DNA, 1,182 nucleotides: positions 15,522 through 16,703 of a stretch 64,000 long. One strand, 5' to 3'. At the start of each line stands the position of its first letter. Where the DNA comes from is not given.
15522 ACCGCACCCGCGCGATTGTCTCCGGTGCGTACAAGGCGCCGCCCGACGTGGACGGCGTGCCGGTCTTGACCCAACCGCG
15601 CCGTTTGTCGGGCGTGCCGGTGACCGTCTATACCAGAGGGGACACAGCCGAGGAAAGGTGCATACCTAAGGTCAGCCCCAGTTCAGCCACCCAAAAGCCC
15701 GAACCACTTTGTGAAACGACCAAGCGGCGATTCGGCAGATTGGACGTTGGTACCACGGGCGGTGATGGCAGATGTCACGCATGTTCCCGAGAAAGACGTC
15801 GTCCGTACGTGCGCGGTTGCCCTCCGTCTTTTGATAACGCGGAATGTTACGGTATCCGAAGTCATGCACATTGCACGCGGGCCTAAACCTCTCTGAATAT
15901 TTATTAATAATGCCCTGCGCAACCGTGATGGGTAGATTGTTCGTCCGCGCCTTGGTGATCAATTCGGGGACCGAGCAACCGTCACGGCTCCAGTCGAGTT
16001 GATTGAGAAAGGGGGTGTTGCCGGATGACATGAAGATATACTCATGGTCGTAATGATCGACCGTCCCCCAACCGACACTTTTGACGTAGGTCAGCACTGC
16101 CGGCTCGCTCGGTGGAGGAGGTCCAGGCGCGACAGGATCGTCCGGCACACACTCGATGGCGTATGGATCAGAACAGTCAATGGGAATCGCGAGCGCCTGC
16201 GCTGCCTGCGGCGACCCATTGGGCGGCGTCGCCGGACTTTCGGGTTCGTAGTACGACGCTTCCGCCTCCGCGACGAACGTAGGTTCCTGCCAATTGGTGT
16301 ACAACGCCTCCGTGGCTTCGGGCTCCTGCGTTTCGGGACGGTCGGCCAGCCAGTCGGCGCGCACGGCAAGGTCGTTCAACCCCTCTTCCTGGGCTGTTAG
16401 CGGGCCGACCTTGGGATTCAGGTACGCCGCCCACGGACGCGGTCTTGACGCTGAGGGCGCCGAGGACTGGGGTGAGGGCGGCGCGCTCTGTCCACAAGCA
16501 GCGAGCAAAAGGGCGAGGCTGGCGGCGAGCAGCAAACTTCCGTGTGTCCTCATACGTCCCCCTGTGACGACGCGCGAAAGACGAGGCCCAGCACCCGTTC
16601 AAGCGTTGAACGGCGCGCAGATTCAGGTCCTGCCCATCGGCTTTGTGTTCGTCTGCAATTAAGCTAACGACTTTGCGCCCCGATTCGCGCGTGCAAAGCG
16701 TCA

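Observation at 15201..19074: AT-richer 3.3 kb cassette (PLA2-like lipoprotein plus two-component system) bracketed by about 307-nt direct repeats of a partially duplicated gene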

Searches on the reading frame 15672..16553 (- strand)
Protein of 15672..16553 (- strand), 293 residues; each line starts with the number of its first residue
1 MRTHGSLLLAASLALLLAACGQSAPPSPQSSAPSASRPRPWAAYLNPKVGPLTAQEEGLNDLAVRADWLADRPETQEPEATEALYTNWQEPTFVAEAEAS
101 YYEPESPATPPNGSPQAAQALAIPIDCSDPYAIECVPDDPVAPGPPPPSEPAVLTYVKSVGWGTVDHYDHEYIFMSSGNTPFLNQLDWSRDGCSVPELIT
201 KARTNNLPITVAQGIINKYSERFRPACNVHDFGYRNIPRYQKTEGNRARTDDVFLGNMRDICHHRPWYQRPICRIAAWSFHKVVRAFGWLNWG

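Call 5: search_protein_families(library=pfam, proteins=[window:15672-16553:-], max_evalue=0.01)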
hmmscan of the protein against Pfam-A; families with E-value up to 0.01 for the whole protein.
window:15672-16553:- (293 aa): 2 families
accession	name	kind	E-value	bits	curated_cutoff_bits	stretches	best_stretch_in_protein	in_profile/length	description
PF09056.16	Phospholip_A2_3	-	3.5e-15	57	29.4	1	183-288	22-110/110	Prokaryotic phospholipase A2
PF07087.16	DUF1353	-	0.0065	16.5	22.5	0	213-261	35-77/91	Protein of unknown function (DUF1353)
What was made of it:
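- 15672..16553 (-): Secreted phospholipase A2-like lipoprotein (293 aa), the compositional outlier. PF09056 57 bits (call 5).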

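Call 14: list_cluster_members(proteins=[P0001, window:18722-19033:-, window:15672-16553:-, window:16767-17894:+, window:17891-18523:+, window:14695-15075:-])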
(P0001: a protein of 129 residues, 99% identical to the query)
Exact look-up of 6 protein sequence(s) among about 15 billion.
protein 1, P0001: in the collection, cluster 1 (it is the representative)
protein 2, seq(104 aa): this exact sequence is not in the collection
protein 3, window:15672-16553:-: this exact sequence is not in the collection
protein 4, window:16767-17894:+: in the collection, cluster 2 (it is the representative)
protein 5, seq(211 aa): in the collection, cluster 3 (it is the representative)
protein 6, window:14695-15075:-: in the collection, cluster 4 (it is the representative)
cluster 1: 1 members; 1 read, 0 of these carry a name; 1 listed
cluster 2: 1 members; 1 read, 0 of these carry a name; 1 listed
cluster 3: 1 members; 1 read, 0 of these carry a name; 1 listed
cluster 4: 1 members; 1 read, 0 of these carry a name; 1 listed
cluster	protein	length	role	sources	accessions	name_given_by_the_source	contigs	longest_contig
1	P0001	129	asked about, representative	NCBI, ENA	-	-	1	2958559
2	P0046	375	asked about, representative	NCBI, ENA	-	-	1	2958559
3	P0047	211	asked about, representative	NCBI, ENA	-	-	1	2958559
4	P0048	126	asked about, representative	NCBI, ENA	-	-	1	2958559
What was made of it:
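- The proteins of the locus (copy A, the DinB-like protein, the kinase and the regulator) are recorded on a single 2.96-Mb contig (call 14).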

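Call 15: find_homologous_proteins(query=window:15672-16553:-, max_evalue=0.001)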
Query window:15672-16553:- (293 aa): 83 proteins with E <= 0.001 among 4352 candidates.
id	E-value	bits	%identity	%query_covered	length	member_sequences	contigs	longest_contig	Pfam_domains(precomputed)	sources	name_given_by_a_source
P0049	1.1e-163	562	100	80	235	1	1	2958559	PF09056.17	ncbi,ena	-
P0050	8.0e-103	362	57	94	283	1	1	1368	PF09056.17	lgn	-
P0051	1.1e-74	270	48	98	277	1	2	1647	PF09056.17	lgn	-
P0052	3.9e-38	149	50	52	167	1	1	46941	PF09056.17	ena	-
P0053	6.1e-34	136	39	77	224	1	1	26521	PF09056.17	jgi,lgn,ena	-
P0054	1.6e-33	134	38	77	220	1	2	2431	PF09056.17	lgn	-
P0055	4.6e-32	130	37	72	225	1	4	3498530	PF09056.17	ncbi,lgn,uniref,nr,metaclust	ncbi:phospholipase A2 [Deinococcus maricopensis]|uniref:Phospholipase A2 n=1 Tax=Deinococcus maricop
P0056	2.6e-31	127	36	81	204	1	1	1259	PF09056.17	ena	-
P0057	4.0e-31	126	33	96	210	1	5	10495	PF09056.17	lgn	-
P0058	1.5e-30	125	33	94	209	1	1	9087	PF09056.17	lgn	-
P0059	2.1e-30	124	37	75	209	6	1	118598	PF09056.17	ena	-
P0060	2.3e-30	124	36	74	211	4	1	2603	PF09056.17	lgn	-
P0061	3.4e-30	123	35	96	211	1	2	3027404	PF09056.17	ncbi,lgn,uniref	ncbi:phospholipase A2 [Deinococcus sonorensis]|uniref:Phospholipase A2 n=2 Tax=Deinococcus sonorensi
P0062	6.5e-30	122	45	46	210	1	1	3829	PF09056.17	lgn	-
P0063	9.2e-30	122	38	75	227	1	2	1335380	PF09056.17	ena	-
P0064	1.1e-29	122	37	74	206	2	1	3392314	PF09056.17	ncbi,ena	-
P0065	1.4e-29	121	37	75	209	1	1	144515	PF09056.17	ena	-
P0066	4.6e-29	120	36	75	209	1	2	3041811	PF09056.17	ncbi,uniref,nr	ncbi:hypothetical protein GCM10022631_39940 [Deinococcus rubellus]|uniref:Phospholipase n=1 Tax=Dein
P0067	4.6e-29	120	33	96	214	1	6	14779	PF09056.17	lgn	-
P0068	5.5e-29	119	32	97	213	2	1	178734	PF09056.17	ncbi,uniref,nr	ncbi:phospholipase [Deinococcus sp. HMF7604]|uniref:phospholipase A2 n=1 Tax=Deinococcus betulae Tax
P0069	7.0e-29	119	36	98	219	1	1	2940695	PF09056.17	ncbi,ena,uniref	ncbi:phospholipase A2 [Deinococcus sp.]|uniref:phospholipase A2 n=1 Tax=Deinococcus sp. TaxID=47478 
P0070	2.3e-28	117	33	96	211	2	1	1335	PF09056.17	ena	-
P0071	2.7e-28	117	37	71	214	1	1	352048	PF09056.17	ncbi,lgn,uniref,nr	ncbi:phospholipase A2 [Deinococcus yavapaiensis]|uniref:Phospholipase A2-like protein n=1 Tax=Deinoc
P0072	4.4e-28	116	35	96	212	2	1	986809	PF09056.17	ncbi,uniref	ncbi:hypothetical protein Dcar01_00412 [Deinococcus carri]|uniref:Phospholipase n=1 Tax=Deinococcus 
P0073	5.6e-28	116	33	96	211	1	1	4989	PF09056.17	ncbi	-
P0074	7.2e-28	116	36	74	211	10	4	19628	PF09056.17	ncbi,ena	-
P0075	7.7e-28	116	36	75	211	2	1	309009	PF09056.17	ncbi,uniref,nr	ncbi:hypothetical protein GCM10008959_04870 [Deinococcus seoulensis]|uniref:Phospholipase n=1 Tax=De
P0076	7.8e-28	116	42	52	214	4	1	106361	PF09056.17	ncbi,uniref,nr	ncbi:phospholipase A2 [Deinococcus marmoris]|uniref:Secreted protein n=1 Tax=Deinococcus marmoris Ta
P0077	8.5e-28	115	44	46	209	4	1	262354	PF09056.17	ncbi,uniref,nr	ncbi:phospholipase A2 [Deinococcus aquiradiocola]|uniref:Phospholipase n=1 Tax=Deinococcus aquiradio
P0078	9.3e-28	115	43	54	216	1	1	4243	PF09056.17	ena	-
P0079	1.0e-27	115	31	98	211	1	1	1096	PF09056.17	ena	-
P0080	1.0e-27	115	34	76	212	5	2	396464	PF09056.17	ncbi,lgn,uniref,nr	ncbi:phospholipase A2 [Deinococcus humi]|uniref:Phospholipase n=1 Tax=Deinococcus humi TaxID=662880 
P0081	1.5e-27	115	33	96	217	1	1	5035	PF09056.17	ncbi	-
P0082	1.6e-27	115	33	96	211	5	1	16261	PF09056.17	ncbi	ncbi:phospholipase A2 [Deinococcus sp. UYEF24]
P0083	1.7e-27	114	33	96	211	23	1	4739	PF09056.17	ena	-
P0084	2.1e-27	114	47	46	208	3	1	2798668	PF09056.17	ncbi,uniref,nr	ncbi:phospholipase [Deinococcus sp. KNUC1210]|uniref:phospholipase A2 n=1 Tax=Deinococcus sp. KNUC12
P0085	2.5e-27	114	44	46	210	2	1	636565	PF09056.17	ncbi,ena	-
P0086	2.6e-27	114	34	97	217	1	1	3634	PF09056.17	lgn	-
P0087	2.9e-27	114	30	98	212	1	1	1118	PF09056.17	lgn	-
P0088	3.3e-27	114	33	96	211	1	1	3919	PF09056.17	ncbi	-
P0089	3.5e-27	113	34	75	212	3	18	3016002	PF09056.17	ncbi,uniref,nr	ncbi:phospholipase A2 [Deinococcus wulumuqiensis]|uniref:Phospholipase n=1 Tax=Deinococcus wulumuqie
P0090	4.0e-27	113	44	46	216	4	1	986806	PF09056.17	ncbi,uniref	ncbi:phospholipase A2 [Deinococcus navajonensis]|uniref:Phospholipase A2 n=1 Tax=Deinococcus navajon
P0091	5.5e-27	113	33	96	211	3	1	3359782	PF09056.17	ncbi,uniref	ncbi:phospholipase A2 [Deinococcus radiomollis]|uniref:phospholipase A2 n=1 Tax=Deinococcus radiomol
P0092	5.6e-27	113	36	75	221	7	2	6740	PF09056.17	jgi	jgi:hypothetical protein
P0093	6.0e-27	113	32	96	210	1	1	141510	PF09056.17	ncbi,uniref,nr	ncbi:phospholipase A2 [Deinococcus aerophilus]|uniref:Phospholipase n=1 Tax=Deinococcus aerophilus T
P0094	7.5e-27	112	35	75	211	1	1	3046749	PF09056.17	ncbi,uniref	ncbi:phospholipase A2 [Deinococcus altitudinis]|uniref:phospholipase A2 n=1 Tax=Deinococcus altitudi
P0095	7.6e-27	112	32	96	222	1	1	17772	PF09056.17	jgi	jgi:Prokaryotic phospholipase A2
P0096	1.1e-26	112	34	74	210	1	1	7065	PF09056.17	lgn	-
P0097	1.1e-26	112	36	76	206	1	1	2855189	PF09056.17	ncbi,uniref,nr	ncbi:phospholipase [Deinococcus taeanensis]|uniref:phospholipase A2 n=1 Tax=Deinococcus taeanensis T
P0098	1.3e-26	112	33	96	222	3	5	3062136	PF09056.17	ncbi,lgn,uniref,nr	ncbi:phospholipase [Deinococcus metallilatus]|uniref:Phospholipase n=1 Tax=Deinococcus metallilatus 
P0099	1.4e-26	111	31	96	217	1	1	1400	PF09056.17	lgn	-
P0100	1.5e-26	111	31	89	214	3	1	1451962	PF09056.17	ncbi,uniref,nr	ncbi:phospholipase [Deinococcus sp. KSM4-11]|uniref:phospholipase A2 n=1 Tax=Deinococcus sp. KSM4-11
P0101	1.5e-26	111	44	46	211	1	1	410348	PF09056.17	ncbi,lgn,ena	-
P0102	2.0e-26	111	36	75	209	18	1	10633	PF09056.17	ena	-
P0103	2.2e-26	111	43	46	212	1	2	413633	PF09056.17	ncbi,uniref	ncbi:phospholipase A2 [Deinococcus depolymerans]|uniref:Phospholipase n=1 Tax=Deinococcus depolymera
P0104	2.8e-26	110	44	46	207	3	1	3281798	PF09056.17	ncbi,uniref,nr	ncbi:phospholipase A2 [Deinococcus sp. JMULE3]|uniref:phospholipase A2 n=1 Tax=Deinococcus sp. JMULE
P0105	4.7e-26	110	44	46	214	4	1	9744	PF09056.17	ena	-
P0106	5.0e-26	110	35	82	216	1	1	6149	PF09056.17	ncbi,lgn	-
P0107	5.4e-26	110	34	75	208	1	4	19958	PF09056.17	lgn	-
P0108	6.1e-26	109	35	75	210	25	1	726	PF09056.17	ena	-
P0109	6.4e-26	109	33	96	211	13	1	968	PF09056.17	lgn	-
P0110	1.5e-25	108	44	46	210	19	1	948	PF09056.17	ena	-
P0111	1.5e-25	108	32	96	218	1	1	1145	PF09056.17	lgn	-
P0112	2.3e-25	108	33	96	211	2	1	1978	PF09056.17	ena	-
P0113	2.9e-25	107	44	46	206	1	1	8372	PF09056.17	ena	-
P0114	3.2e-25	107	43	46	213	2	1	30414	PF09056.17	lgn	-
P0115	1.2e-24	105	44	46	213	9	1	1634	PF09056.17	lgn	-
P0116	1.3e-24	105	33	95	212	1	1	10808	PF09056.17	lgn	-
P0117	2.0e-24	104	35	75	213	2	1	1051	PF09056.17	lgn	-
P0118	3.6e-24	104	40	46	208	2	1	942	PF09056.17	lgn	-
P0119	5.6e-24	103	34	75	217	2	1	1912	PF09056.17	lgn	-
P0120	1.3e-23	102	32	76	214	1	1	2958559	PF09056.17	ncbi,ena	-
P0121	2.0e-23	101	41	51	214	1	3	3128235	PF09056.17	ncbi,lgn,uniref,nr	ncbi:phospholipase A2 [Deinococcus hopiensis]|uniref:Phospholipase A2 n=1 Tax=Deinococcus hopiensis 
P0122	2.3e-23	101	33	75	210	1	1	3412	PF09056.17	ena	-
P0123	2.8e-21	94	38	48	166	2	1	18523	PF09056.17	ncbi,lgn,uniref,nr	ncbi:phospholipase A2 [Deinococcus sp.]|uniref:phospholipase A2 n=1 Tax=Deinococcus sp. TaxID=47478 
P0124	2.5e-19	88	41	47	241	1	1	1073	PF09056.17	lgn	-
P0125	9.0e-19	86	42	49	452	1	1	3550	PF01839.30,PF13517.13,PF09056.17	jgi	-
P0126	2.8e-18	84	29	98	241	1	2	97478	PF09056.17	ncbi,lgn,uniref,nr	ncbi:phospholipase A2 [Deinococcus frigens]|uniref:phospholipase A2 n=1 Tax=Deinococcus frigens TaxI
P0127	4.3e-17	80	45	37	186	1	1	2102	PF09056.17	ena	-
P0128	1.2e-16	79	41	49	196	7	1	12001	PF09056.17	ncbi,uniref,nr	ncbi:phospholipase A2 [Thermus sp.]|uniref:phospholipase A2 n=3 Tax=Thermus sp. TaxID=275 RepID=UPI0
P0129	1.6e-14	72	36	54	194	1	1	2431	PF09056.17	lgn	-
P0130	3.9e-8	51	36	43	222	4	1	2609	PF09056.17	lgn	-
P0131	6.5e-4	37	36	35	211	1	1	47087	PF09056.17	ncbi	-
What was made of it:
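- Closest known: Prokaryotic secreted phospholipase A2. Different: It is only 32-40% identical to the usual ~210-aa Deinococcus PLA2, of which the same genome has a copy (P0120) (call 15).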

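Call 16: find_encoding_contigs(protein=P0050, flank=10000, max_places=4)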
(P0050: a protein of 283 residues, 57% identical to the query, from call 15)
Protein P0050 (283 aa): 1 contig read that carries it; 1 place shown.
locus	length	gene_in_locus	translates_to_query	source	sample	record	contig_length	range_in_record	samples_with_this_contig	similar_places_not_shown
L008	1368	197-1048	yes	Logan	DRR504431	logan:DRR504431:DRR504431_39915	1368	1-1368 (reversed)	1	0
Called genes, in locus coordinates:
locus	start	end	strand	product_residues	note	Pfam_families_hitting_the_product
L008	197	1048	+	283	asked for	PF09056:Phospholip_A2_3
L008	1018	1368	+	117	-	?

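Call 17: find_encoding_contigs(protein=P0051, flank=10000, max_places=4)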
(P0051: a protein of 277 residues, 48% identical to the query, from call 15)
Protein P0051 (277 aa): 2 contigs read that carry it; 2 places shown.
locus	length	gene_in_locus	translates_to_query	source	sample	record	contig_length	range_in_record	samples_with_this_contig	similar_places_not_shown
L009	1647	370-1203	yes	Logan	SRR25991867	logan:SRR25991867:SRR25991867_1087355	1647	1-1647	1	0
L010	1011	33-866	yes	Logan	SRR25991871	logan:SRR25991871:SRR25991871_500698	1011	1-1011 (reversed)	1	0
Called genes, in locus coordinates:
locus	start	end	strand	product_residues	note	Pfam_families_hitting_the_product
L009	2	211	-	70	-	?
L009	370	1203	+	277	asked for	PF09056:Phospholip_A2_3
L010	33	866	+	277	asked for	PF09056:Phospholip_A2_3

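Call 42: search_solved_structures(query=window:15672-16553:-, max_evalue=0.01, show_alignments=2)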
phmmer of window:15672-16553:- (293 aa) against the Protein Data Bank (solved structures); distinct sequences matched with E-value up to 0.01: 4.
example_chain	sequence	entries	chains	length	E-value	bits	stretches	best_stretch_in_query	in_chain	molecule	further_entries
7ygk_A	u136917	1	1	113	1.4e-09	40.8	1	223-288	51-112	phospholipase A2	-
1faz_A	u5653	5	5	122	4.2e-09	39.2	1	216-288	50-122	PHOSPHOLIPASE A2 | putative secreted protein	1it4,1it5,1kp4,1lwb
4aup_A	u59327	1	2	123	2.6e-08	36.6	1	222-290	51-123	PHOSPHOLIPASE A2 GROUP XIII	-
8k1w_A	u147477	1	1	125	3.8e-08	36.1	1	217-288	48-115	PLA2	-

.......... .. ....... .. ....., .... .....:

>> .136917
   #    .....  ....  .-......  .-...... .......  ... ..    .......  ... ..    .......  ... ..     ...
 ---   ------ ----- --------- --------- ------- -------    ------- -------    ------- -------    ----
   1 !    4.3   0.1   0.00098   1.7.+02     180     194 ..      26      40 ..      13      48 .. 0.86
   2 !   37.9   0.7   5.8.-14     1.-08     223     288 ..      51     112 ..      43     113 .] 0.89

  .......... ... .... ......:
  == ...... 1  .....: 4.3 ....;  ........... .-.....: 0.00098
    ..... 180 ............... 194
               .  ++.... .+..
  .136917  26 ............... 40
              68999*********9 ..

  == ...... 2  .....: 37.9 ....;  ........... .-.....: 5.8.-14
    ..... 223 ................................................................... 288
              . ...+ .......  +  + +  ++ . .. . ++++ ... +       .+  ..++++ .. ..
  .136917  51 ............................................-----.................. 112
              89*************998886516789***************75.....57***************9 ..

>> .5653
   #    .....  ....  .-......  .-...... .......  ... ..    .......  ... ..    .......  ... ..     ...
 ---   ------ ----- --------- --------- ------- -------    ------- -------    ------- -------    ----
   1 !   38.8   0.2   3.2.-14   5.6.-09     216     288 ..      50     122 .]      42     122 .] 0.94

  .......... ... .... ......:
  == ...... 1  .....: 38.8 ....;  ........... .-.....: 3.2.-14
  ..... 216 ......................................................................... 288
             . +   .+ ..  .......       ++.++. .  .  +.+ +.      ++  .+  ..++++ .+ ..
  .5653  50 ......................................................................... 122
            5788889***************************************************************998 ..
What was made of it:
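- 15672..16553 (-): PDB PLA2s 7ygk/1faz with the HD motif aligned (call 42).
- On Prokaryotic phospholipase A2 (PF09056): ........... aligns to 7ygk and 1faz (call 42).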

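Call 59: search_protein_families(library=ncbifam, proteins=[window:15672-16553:-], max_evalue=0.001)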
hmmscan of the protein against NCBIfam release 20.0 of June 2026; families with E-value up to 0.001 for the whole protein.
window:15672-16553:- (293 aa): 1 family
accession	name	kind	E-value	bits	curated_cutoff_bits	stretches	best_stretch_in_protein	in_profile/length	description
NF047847.2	SS_mature_LptM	equivalog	0.00031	20.7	27.7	1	1-25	1-25/31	LPS translocon maturation chaperone LptM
